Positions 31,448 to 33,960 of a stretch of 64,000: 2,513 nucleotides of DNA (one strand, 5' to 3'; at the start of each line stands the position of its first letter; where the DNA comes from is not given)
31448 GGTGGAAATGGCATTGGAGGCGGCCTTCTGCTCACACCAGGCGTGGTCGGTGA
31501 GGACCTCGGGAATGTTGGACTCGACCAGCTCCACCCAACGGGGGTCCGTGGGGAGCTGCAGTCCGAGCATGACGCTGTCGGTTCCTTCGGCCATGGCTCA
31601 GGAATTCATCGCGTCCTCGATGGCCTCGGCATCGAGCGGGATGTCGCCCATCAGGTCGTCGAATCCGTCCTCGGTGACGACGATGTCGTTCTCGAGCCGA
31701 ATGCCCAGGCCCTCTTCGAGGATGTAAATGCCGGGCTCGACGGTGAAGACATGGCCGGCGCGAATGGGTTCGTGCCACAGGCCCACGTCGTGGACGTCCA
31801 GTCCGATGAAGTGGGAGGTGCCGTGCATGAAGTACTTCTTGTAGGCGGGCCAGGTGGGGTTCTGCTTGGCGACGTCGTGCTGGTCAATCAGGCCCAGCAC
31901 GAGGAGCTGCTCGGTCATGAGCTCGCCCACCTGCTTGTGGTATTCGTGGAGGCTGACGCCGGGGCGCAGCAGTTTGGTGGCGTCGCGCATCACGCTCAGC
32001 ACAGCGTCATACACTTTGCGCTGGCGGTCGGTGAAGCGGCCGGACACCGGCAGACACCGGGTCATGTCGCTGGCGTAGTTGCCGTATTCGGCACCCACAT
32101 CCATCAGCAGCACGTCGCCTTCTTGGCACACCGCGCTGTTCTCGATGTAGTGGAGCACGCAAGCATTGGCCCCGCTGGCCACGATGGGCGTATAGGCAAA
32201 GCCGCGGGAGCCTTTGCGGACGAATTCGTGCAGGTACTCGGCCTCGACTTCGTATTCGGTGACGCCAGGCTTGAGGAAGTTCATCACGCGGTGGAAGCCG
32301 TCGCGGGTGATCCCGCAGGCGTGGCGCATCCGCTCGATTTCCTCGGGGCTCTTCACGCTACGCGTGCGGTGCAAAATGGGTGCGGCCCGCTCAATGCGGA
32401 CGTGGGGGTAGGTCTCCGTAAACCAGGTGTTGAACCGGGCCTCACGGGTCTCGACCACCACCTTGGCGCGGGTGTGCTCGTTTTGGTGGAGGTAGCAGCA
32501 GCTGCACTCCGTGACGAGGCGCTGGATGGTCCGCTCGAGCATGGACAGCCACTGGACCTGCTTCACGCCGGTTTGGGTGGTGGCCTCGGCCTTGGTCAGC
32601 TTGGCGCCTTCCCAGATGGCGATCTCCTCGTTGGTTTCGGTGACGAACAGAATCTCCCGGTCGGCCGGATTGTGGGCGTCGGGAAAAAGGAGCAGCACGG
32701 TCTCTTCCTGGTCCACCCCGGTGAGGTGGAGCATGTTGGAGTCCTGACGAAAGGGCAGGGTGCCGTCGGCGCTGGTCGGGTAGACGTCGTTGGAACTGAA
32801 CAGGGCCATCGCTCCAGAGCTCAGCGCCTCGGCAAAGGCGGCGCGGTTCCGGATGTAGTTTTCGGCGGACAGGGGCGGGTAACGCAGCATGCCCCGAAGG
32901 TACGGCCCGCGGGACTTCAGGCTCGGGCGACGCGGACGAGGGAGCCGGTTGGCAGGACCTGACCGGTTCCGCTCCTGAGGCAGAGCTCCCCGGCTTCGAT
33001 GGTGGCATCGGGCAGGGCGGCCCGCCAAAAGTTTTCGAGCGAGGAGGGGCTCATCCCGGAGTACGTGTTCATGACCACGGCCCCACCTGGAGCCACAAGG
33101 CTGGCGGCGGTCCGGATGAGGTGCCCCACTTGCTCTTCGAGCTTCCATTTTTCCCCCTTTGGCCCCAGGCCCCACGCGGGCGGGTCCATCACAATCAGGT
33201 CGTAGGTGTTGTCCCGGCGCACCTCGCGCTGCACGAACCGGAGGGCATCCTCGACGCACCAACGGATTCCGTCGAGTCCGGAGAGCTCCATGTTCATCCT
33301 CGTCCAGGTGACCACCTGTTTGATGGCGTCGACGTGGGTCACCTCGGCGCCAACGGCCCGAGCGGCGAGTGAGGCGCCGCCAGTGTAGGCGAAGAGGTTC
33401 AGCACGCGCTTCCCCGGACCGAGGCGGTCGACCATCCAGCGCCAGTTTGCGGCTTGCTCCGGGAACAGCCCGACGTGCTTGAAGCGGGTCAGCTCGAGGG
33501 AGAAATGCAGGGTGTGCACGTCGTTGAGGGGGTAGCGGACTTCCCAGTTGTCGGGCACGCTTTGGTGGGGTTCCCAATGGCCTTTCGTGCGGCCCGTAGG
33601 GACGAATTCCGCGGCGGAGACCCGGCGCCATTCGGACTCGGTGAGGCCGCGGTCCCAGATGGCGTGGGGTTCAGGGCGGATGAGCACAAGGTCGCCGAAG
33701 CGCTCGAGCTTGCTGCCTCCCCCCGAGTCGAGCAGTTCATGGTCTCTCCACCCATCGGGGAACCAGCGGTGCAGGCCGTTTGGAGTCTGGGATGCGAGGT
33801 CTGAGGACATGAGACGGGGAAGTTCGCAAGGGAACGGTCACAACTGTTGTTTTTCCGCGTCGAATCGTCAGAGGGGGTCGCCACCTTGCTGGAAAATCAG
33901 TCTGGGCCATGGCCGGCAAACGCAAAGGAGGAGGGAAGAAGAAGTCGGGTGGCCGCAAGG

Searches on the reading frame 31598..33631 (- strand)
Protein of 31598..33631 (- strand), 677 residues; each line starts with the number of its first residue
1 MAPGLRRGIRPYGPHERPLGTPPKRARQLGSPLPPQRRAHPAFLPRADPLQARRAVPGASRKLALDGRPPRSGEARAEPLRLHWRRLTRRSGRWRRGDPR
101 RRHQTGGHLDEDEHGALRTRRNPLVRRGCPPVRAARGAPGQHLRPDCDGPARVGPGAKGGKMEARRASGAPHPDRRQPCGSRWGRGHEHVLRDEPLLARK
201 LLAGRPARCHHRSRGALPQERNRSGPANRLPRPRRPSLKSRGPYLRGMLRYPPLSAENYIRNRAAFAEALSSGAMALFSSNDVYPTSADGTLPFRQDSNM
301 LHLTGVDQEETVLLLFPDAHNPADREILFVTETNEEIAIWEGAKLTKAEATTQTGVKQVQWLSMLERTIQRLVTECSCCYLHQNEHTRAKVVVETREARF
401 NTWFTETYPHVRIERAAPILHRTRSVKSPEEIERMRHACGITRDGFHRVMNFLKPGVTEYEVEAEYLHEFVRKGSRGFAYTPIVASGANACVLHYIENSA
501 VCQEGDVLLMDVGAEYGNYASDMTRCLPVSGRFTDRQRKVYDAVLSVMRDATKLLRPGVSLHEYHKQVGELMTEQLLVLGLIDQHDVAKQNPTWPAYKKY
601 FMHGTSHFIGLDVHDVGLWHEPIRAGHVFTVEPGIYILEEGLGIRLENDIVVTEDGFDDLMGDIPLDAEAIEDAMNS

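Call 39: search_protein_families(library=pfam, proteins=[window:31598-33631:-], max_evalue=0.00001)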
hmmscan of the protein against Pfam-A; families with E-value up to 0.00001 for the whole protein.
window:31598-33631:- (677 aa): 2 families
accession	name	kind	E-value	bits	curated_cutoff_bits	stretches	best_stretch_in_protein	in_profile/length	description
PF00557.29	Peptidase_M24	-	6.7e-62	209.4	23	1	433-654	1-208/208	Metallopeptidase family M24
PF05195.22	AMP_N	-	4.3e-28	97.9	24.6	1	259-377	1-118/121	Aminopeptidase P, N-terminal domain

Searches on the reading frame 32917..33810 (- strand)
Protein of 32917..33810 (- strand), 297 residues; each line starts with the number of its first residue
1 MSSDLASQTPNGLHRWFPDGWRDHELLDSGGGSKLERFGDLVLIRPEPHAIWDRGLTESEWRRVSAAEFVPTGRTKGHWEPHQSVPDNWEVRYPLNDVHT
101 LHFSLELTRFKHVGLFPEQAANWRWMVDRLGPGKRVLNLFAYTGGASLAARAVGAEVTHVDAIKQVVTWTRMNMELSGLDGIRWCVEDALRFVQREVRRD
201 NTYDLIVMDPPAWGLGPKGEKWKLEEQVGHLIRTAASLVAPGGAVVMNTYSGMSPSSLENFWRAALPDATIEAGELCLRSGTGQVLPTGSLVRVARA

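Call 39: search_protein_families(library=pfam, proteins=[window:32917-33810:-], max_evalue=0.00001)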
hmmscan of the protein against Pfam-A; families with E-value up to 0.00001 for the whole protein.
window:32917-33810:- (297 aa): 2 families
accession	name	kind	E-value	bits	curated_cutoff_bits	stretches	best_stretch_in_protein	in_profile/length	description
PF10672.15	Methyltrans_SAM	-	3.7e-16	59.7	27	1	99-247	91-236/286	S-adenosylmethionine-dependent methyltransferase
PF03602.21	Cons_hypoth95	-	3.4e-07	30.5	24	1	129-211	38-122/182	Conserved hypothetical protein 95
